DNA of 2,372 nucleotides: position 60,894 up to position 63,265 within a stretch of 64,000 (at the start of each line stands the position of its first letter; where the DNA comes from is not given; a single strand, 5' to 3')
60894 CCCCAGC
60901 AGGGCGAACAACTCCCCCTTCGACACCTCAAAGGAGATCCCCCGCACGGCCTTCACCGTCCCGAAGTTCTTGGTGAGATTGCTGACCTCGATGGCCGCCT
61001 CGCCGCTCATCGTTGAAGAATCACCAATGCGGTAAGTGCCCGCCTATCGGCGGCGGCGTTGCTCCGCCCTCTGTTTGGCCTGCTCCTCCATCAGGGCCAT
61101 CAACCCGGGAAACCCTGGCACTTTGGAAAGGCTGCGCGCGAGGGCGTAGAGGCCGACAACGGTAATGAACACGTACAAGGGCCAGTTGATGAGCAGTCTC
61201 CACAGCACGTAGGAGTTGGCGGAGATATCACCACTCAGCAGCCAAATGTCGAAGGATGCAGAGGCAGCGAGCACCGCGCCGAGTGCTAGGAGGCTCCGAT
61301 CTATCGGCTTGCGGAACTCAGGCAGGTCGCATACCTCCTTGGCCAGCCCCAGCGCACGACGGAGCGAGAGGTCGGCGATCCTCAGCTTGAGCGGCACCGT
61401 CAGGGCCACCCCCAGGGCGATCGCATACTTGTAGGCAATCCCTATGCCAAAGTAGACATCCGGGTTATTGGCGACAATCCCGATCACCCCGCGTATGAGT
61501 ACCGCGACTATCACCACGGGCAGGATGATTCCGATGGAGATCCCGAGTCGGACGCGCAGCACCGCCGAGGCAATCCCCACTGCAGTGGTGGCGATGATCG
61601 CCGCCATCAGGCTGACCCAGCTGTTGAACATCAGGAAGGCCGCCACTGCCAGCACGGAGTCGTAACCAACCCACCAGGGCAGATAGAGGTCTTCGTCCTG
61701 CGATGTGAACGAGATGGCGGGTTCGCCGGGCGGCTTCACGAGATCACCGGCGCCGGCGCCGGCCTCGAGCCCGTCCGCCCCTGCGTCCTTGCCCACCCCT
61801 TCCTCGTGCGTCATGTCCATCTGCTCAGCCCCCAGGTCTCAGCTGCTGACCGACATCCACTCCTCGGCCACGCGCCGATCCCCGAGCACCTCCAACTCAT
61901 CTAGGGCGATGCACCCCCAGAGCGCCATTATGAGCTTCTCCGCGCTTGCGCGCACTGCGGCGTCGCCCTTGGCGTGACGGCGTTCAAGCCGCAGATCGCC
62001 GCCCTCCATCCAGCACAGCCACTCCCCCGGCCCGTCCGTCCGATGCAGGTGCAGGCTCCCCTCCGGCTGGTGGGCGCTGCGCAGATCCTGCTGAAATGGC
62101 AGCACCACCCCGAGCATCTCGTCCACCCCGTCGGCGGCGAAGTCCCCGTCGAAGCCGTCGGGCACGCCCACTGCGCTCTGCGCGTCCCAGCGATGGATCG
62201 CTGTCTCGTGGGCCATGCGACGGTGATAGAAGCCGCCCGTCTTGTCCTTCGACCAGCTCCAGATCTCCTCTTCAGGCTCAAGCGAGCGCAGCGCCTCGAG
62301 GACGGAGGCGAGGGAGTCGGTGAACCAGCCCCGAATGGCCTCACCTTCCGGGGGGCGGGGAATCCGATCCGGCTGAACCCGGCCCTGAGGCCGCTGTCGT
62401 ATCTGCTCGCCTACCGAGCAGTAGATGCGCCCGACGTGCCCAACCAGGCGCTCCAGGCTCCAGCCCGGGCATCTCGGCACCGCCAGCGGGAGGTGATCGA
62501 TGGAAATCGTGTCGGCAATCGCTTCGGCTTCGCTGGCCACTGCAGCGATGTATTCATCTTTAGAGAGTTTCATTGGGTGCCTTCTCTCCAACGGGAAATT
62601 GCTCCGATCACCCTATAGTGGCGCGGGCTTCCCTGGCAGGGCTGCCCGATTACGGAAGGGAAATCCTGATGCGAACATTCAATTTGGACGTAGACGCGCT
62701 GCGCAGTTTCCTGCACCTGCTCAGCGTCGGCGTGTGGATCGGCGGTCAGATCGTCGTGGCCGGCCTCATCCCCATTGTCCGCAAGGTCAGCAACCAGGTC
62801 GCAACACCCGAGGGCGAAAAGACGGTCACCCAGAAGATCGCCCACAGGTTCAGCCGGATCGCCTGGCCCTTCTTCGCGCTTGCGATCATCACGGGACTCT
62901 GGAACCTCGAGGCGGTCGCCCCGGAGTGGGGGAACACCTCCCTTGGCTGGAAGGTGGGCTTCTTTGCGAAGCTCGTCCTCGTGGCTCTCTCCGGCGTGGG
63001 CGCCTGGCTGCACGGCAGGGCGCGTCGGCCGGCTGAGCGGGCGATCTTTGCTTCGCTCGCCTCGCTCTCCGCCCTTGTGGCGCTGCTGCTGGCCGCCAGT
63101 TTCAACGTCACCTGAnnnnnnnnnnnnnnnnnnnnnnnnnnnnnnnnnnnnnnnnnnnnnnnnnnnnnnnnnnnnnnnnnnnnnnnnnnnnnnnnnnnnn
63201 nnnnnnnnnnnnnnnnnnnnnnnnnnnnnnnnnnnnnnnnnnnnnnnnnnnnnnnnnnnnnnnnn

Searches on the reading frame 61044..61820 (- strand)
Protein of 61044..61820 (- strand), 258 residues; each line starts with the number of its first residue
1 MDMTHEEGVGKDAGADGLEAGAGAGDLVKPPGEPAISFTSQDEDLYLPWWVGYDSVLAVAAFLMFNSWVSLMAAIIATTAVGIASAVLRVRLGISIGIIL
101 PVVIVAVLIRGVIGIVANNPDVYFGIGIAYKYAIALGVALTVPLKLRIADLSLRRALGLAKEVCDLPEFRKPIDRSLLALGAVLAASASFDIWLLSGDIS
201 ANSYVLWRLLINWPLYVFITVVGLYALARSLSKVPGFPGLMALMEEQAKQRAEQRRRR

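Call 8: search_protein_families(library=pfam, proteins=[window:61044-61820:-], max_evalue=1)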
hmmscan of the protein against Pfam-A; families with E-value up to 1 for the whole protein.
window:61044-61820:- (258 aa): 1 family
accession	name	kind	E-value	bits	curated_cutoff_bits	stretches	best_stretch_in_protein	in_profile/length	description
PF05620.16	TMEM208_SND2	-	0.79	10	22.9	1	212-256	115-158/167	SRP-independent targeting protein 2/TMEM208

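Call 9: search_protein_families(library=ncbifam, proteins=[window:61044-61820:-], max_evalue=1)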
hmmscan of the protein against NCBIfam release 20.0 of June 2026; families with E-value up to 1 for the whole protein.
window:61044-61820:- (258 aa): 1 family
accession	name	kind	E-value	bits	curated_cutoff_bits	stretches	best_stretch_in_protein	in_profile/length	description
NF041646.1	VC0807_fam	subfamily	0.18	11.5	65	1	55-224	10-185/189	VC0807 family protein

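Call 87: search_protein_families(library=padloc, proteins=[window:61044-61820:-], max_evalue=0.1)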
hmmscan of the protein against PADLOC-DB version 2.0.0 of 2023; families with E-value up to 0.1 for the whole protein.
window:61044-61820:- (258 aa): 0 families

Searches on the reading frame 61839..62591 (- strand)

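Call 8: search_protein_families(library=pfam, proteins=[window:61839-62591:-], max_evalue=1)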
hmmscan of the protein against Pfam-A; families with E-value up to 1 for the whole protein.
window:61839-62591:- (250 aa): 4 families
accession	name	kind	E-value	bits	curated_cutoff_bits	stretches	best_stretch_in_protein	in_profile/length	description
PF11716.13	MDMPI_N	-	5.4e-17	63.2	24.2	1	21-138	7-140/140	Mycothiol maleylpyruvate isomerase N-terminal domain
PF07398.16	MDMPI_C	-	1.3e-08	35.8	29.5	1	150-243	1-89/90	MDMPI C-terminal domain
PF12867.12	DinB_2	-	0.00018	22.4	24.8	1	36-134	22-125/128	DinB superfamily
PF18121.7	TFA2_Winged_2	-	0.19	11.9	26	1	92-118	25-51/60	TFA2 Winged helix domain 2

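Call 9: search_protein_families(library=ncbifam, proteins=[window:61839-62591:-], max_evalue=1)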
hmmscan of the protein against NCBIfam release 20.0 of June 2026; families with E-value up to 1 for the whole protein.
window:61839-62591:- (250 aa): 2 families
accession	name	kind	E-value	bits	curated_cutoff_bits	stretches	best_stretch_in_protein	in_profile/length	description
TIGR03083.1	TIGR03083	domain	1.1e-22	81.3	50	1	18-226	2-201/202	maleylpyruvate isomerase family mycothiol-dependent enzyme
TIGR03086.1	TIGR03086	subfamily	1.1e-06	28.8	83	1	20-153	6-138/180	TIGR03086 family metal-binding protein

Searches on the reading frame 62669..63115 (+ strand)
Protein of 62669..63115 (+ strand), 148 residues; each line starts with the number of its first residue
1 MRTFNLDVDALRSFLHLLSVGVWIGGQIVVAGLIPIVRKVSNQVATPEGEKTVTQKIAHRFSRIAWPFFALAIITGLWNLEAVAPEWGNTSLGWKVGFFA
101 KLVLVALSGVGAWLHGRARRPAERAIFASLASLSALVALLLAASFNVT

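Call 8: search_protein_families(library=pfam, proteins=[window:62669-63115:+], max_evalue=1)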
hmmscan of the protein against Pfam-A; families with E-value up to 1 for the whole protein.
window:62669-63115:+ (148 aa): 4 families
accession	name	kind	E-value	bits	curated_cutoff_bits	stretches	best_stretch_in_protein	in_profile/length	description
PF05425.18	CopD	-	4.9e-06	27.3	32.1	1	57-127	3-82/105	Copper resistance protein D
PF17923.6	TetR_C_18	-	0.11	13.4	33.1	1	100-131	71-103/113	Tetracyclin repressor-like, C-terminal domain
PF15055.12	DMAC1_Dmo2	-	0.11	13.1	27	1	105-139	11-45/47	DMAC1/Dmo2-like domain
PF01578.25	Cytochrom_C_asm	-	0.13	12.3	29.9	1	53-141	117-199/212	Cytochrome C assembly protein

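Call 9: search_protein_families(library=ncbifam, proteins=[window:62669-63115:+], max_evalue=1)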
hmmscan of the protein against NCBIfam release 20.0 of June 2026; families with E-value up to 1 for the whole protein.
window:62669-63115:+ (148 aa): 2 families
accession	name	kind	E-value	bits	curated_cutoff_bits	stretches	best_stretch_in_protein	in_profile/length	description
NF033808.0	copper_CopD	equivalog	1.5e-08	34.6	195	1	11-107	149-241/295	copper homeostasis membrane protein CopD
NF041882.1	PA3371_fam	equivalog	0.0078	17.2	50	1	62-107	2-47/60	PA3371 family protein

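Call 13: find_encoding_contigs(protein=window:62669-63115:+, flank=6000, max_places=6)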
Protein window:62669-63115:+ (148 aa): no gene with exactly this product is on record in the collection.

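Call 25: find_homologous_proteins(query=window:62669-63112:+, max_evalue=1e-20)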
Query window:62669-63112:+ (148 aa): 94 proteins with E <= 1e-20 among 437 candidates.
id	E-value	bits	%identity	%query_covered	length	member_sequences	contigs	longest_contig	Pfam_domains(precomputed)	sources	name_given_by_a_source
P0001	2.5e-88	312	100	100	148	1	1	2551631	PF05425.19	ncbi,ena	-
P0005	4.7e-72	259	81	85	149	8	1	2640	PF05425.19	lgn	-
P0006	1.6e-67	244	77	85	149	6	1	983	PF05425.19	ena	-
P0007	1.5e-61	225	70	83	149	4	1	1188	PF05425.19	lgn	-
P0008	1.4e-60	222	69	84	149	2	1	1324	PF05425.19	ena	-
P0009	9.0e-56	206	66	86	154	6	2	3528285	-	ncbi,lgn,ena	-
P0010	1.8e-55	205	68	99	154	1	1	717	-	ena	-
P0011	4.8e-55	204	65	86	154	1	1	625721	-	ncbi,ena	-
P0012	6.9e-55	203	65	86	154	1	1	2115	-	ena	-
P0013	7.1e-55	203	65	86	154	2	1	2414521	-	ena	-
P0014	1.4e-54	202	64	86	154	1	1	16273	-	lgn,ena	-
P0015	2.2e-54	201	64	86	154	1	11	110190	-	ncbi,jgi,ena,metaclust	metaclust:\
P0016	2.3e-54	201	64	86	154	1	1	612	-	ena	-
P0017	2.5e-54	201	66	99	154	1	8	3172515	-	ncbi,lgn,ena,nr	ncbi:MAG: hypothetical protein OXH20_13570 [bacterium]|nr:hypothetical protein [bacterium] MXZ30150.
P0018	3.4e-54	201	66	99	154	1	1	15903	-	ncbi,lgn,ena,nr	ncbi:MAG: hypothetical protein OXI48_06610 [bacterium]|nr:hypothetical protein [bacterium]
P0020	4.0e-54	201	68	99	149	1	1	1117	PF05425.19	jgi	-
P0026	1.5e-53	199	66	99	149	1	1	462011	-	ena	-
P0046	1.1e-51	193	61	84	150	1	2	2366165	PF05425.19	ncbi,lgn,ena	-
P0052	6.3e-51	190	66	99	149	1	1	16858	PF05425.19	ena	-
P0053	6.6e-51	190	61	84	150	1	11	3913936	PF05425.19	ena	-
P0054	7.2e-51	190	61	84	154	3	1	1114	PF05425.19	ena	-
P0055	1.7e-50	189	61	84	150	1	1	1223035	PF05425.19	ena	-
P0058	2.6e-50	188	61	84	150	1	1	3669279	PF05425.19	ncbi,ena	-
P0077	9.0e-49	183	61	86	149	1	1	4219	PF05425.19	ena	-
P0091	7.9e-28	115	50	92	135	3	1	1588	PF05425.19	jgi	-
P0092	4.9e-26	110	43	92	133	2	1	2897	PF05425.19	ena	-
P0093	2.6e-23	101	43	95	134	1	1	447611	PF05425.19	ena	-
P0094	2.6e-23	101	44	93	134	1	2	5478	PF05425.19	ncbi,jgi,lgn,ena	-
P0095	1.1e-22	99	43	95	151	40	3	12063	PF05425.19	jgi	jgi:putative copper export protein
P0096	3.5e-22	97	41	95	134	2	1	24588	PF05425.19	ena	-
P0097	2.9e-21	94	41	98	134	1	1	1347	PF05425.19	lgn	-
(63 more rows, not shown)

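Call 27: find_encoding_contigs(protein=P0005, flank=3000, max_places=8)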
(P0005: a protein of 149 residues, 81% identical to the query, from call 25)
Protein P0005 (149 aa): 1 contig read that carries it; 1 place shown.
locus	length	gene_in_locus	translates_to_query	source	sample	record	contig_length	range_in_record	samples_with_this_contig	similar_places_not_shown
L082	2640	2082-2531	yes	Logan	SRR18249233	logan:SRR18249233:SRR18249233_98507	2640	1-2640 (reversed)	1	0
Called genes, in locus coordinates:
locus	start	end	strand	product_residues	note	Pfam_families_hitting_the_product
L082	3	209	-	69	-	?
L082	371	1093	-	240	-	-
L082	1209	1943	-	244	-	PF11716:MDMPI_N, PF07398:MDMPI_C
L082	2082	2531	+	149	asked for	PF05425:CopD (weak)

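Call 28: find_encoding_contigs(protein=P0006, flank=3000, max_places=6)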
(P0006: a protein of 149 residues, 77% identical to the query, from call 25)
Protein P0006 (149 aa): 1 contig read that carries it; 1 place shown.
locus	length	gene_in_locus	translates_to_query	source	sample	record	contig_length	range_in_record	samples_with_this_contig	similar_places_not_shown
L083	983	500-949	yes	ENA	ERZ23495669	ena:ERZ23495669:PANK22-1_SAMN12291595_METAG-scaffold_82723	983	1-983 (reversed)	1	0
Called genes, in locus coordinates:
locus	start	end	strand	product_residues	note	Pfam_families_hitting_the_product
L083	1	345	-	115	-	?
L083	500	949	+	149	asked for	PF05425:CopD (weak)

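Call 29: find_encoding_contigs(protein=P0007, flank=3000, max_places=6)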
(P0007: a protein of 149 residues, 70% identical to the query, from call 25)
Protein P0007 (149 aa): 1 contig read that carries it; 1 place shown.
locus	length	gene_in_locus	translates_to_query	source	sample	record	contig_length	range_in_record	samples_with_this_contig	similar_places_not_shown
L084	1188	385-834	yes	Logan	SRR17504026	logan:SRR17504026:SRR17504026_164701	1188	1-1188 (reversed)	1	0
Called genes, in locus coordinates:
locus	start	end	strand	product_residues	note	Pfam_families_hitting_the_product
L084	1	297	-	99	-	?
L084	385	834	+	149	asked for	PF05425:CopD (weak)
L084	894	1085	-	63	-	-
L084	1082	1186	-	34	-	?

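Call 30: find_encoding_contigs(protein=P0008, flank=3000, max_places=6)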
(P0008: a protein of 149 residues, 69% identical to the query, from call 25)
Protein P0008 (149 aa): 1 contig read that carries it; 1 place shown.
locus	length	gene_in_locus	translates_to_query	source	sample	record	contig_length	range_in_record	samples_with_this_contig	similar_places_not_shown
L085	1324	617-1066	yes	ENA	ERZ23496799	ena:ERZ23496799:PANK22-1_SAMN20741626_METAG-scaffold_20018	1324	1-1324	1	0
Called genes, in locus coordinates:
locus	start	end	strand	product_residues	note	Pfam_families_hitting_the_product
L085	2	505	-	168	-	?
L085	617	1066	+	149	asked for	PF05425:CopD (weak)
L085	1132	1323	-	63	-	?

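Call 42: list_cluster_members(proteins=[P0005, P0006, P0007, P0008, P0010, P0020])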
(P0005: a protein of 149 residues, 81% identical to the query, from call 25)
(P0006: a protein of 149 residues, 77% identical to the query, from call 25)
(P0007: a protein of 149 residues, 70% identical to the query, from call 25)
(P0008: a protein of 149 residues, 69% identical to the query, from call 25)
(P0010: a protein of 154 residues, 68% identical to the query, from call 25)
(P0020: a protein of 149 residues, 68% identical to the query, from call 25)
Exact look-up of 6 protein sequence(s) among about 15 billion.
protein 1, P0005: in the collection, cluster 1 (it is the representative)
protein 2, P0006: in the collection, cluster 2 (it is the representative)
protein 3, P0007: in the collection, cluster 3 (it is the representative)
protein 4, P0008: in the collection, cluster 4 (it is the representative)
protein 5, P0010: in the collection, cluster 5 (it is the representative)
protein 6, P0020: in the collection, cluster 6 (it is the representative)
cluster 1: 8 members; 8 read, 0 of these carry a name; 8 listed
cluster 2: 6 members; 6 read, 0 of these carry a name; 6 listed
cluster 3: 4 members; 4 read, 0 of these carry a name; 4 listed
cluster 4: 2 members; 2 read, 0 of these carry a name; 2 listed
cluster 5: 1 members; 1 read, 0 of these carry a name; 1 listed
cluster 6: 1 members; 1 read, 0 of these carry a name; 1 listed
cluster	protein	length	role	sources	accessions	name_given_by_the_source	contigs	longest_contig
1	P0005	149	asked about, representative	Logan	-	-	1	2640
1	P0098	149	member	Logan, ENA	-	-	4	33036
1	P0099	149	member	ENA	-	-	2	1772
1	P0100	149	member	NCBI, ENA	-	-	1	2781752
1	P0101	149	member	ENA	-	-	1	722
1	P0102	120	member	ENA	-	-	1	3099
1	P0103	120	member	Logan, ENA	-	-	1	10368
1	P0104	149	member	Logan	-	-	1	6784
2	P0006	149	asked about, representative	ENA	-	-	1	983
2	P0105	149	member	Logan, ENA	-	-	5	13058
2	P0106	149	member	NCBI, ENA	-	-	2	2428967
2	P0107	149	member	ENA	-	-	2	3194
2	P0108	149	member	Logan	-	-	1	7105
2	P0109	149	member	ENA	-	-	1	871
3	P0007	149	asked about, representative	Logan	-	-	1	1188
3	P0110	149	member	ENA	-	-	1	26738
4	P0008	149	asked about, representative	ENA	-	-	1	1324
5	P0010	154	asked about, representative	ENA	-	-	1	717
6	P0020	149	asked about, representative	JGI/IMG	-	-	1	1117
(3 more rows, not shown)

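Call 43: find_encoding_contigs(protein=P0100, flank=5000, max_places=3)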
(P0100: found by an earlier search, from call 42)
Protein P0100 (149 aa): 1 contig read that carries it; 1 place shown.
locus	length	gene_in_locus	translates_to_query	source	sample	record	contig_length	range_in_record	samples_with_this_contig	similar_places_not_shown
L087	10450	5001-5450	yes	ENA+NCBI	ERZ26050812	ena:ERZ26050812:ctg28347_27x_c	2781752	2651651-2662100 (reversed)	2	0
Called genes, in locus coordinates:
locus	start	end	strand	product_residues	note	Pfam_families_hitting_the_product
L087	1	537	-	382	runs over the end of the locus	PF02515:CoA_transf_3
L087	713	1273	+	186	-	PF01983:CofC, PF12804:NTP_transf_3 (weak)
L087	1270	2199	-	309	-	PF01061:ABC2_membrane, PF12698:ABC2_membrane_3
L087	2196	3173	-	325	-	PF00005:ABC_tran, PF13304:AAA_21 (faint), PF26919:ABC-like_C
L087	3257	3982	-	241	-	PF11361:DUF3159 (weak)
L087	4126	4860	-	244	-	PF11716:MDMPI_N, PF07398:MDMPI_C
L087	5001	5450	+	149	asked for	PF05425:CopD (weak)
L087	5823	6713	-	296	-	PF00588:SpoU_methylase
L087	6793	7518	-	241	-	PF03006:HlyIII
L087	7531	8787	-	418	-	PF06245:DUF1015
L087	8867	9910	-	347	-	PF00155:Aminotran_1_2, PF01212:Beta_elim_lyase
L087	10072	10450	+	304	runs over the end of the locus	PF00925:GTP_cyclohydro2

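Call 44: find_encoding_contigs(protein=P0106, flank=5000, max_places=3)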
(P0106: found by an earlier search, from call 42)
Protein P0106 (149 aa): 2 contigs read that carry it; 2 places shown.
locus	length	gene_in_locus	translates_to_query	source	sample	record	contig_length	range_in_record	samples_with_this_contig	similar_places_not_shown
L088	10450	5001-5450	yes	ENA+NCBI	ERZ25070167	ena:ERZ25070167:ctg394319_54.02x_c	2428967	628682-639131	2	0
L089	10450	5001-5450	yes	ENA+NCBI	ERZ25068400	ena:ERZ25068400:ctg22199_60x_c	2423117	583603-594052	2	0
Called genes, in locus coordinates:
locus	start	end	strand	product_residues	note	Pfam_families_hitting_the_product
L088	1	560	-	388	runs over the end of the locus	PF02515:CoA_transf_3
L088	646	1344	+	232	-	PF01983:CofC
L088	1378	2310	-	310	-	PF01061:ABC2_membrane, PF12698:ABC2_membrane_3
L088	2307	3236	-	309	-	PF00005:ABC_tran, PF13304:AAA_21 (weak), PF26919:ABC-like_C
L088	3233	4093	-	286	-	-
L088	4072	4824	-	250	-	PF11716:MDMPI_N, PF07398:MDMPI_C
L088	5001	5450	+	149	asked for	-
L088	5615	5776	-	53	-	-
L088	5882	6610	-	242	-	PF00588:SpoU_methylase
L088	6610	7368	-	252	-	PF03006:HlyIII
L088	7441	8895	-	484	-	PF06245:DUF1015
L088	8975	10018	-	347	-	PF00155:Aminotran_1_2 (weak), PF01212:Beta_elim_lyase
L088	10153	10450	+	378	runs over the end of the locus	-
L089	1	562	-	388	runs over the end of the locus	PF02515:CoA_transf_3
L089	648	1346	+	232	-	PF01983:CofC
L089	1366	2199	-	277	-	PF01061:ABC2_membrane, PF12698:ABC2_membrane_3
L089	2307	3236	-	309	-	PF00005:ABC_tran, PF13304:AAA_21 (weak), PF26919:ABC-like_C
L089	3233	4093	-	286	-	-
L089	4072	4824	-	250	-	PF11716:MDMPI_N, PF07398:MDMPI_C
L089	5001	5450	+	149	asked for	-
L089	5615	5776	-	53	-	-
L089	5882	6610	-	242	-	PF00588:SpoU_methylase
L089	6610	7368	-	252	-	PF03006:HlyIII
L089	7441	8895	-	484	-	PF06245:DUF1015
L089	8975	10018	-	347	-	PF00155:Aminotran_1_2 (weak), PF01212:Beta_elim_lyase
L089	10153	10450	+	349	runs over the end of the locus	PF00925:GTP_cyclohydro2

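Call 45: find_encoding_contigs(protein=P0110, flank=5000, max_places=3)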
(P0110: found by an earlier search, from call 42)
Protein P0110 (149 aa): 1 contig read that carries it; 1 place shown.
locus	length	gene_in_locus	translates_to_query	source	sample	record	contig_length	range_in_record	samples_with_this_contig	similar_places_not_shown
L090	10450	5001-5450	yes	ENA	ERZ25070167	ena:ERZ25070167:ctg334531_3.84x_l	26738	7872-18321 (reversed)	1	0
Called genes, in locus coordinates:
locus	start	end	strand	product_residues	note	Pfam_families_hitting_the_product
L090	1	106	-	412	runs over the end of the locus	PF02515:CoA_transf_3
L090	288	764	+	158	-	PF00011:HSP20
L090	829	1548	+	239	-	PF01983:CofC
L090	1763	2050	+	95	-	-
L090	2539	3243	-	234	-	PF00005:ABC_tran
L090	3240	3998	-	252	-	-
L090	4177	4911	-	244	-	PF11716:MDMPI_N, PF12867:DinB_2 (weak), PF07398:MDMPI_C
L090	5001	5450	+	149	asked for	PF05425:CopD (weak)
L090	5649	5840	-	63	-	-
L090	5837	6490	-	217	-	PF00588:SpoU_methylase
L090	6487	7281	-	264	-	PF03006:HlyIII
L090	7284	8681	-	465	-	PF06245:DUF1015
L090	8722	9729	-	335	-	PF00155:Aminotran_1_2, PF01212:Beta_elim_lyase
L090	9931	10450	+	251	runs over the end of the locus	PF00925:GTP_cyclohydro2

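Call 57: find_encoding_contigs(protein=P0026, flank=3000, max_places=2)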
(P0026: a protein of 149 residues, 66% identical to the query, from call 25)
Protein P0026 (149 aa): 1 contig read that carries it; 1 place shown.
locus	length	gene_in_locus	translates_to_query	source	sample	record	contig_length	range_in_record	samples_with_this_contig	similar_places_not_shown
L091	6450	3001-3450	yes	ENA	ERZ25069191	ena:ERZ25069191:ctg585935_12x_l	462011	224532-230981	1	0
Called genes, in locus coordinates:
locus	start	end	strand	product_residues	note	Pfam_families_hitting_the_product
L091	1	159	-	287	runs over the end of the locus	PF01061:ABC2_membrane, PF12698:ABC2_membrane_3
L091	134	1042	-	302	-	PF00005:ABC_tran, PF13304:AAA_21 (weak), PF26919:ABC-like_C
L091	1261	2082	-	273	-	-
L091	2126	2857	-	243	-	PF11716:MDMPI_N, PF07398:MDMPI_C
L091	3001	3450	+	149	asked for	-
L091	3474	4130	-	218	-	PF00588:SpoU_methylase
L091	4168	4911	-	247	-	PF03006:HlyIII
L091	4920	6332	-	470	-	PF06245:DUF1015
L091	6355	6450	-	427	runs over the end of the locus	PF00389:2-Hacid_dh, PF02826:2-Hacid_dh_C, PF01842:ACT (weak)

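Call 58: find_encoding_contigs(protein=P0017, flank=3000, max_places=2)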
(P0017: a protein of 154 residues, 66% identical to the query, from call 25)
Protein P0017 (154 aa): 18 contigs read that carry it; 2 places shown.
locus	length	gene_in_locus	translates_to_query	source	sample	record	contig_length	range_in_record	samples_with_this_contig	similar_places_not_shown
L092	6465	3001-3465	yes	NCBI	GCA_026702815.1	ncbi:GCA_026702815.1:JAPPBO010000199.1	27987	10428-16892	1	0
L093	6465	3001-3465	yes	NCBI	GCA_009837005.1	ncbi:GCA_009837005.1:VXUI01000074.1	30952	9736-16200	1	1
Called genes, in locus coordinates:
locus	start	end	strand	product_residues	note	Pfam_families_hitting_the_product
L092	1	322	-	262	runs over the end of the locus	PF01061:ABC2_membrane, PF12698:ABC2_membrane_3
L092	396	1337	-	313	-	PF00005:ABC_tran, PF13304:AAA_21 (weak), PF26919:ABC-like_C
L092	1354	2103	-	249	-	-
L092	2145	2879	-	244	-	PF11716:MDMPI_N, PF07398:MDMPI_C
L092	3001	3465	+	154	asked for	-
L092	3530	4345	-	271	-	PF03006:HlyIII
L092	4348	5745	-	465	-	PF06245:DUF1015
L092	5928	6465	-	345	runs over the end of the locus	PF01212:Beta_elim_lyase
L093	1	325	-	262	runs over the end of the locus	PF01061:ABC2_membrane, PF12698:ABC2_membrane_3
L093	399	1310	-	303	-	PF00005:ABC_tran, PF13304:AAA_21 (weak), PF26919:ABC-like_C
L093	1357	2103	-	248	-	-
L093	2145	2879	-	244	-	PF11716:MDMPI_N, PF07398:MDMPI_C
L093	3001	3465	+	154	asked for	-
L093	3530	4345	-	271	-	PF03006:HlyIII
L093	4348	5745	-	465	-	PF06245:DUF1015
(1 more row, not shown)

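Call 59: find_encoding_contigs(protein=P0046, flank=3000, max_places=2)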
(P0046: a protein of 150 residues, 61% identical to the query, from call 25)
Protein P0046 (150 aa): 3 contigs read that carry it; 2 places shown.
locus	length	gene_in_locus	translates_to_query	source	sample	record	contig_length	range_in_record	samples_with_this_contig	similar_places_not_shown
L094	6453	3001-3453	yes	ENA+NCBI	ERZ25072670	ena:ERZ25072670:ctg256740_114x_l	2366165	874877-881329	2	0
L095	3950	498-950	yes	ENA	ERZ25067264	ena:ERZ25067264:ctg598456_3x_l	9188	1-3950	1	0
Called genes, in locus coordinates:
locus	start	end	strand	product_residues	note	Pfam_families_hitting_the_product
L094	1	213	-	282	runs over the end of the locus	PF01061:ABC2_membrane, PF12698:ABC2_membrane_3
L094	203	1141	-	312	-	PF00005:ABC_tran, PF13304:AAA_21 (weak), PF26919:ABC-like_C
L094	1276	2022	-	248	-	PF11361:DUF3159 (weak)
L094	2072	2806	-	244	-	PF11716:MDMPI_N, PF12867:DinB_2 (weak), PF07398:MDMPI_C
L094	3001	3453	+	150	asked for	PF05425:CopD (weak)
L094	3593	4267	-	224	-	PF00588:SpoU_methylase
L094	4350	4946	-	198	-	PF03006:HlyIII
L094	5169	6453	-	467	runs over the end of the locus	PF06245:DUF1015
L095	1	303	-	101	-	?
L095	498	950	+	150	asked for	PF05425:CopD (weak)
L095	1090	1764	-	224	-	PF00588:SpoU_methylase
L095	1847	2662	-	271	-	PF03006:HlyIII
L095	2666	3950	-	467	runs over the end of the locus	PF06245:DUF1015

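Call 87: search_protein_families(library=padloc, proteins=[window:62669-63115:+], max_evalue=0.1)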
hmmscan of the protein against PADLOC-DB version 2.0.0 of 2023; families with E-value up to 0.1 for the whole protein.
window:62669-63115:+ (148 aa): 0 families
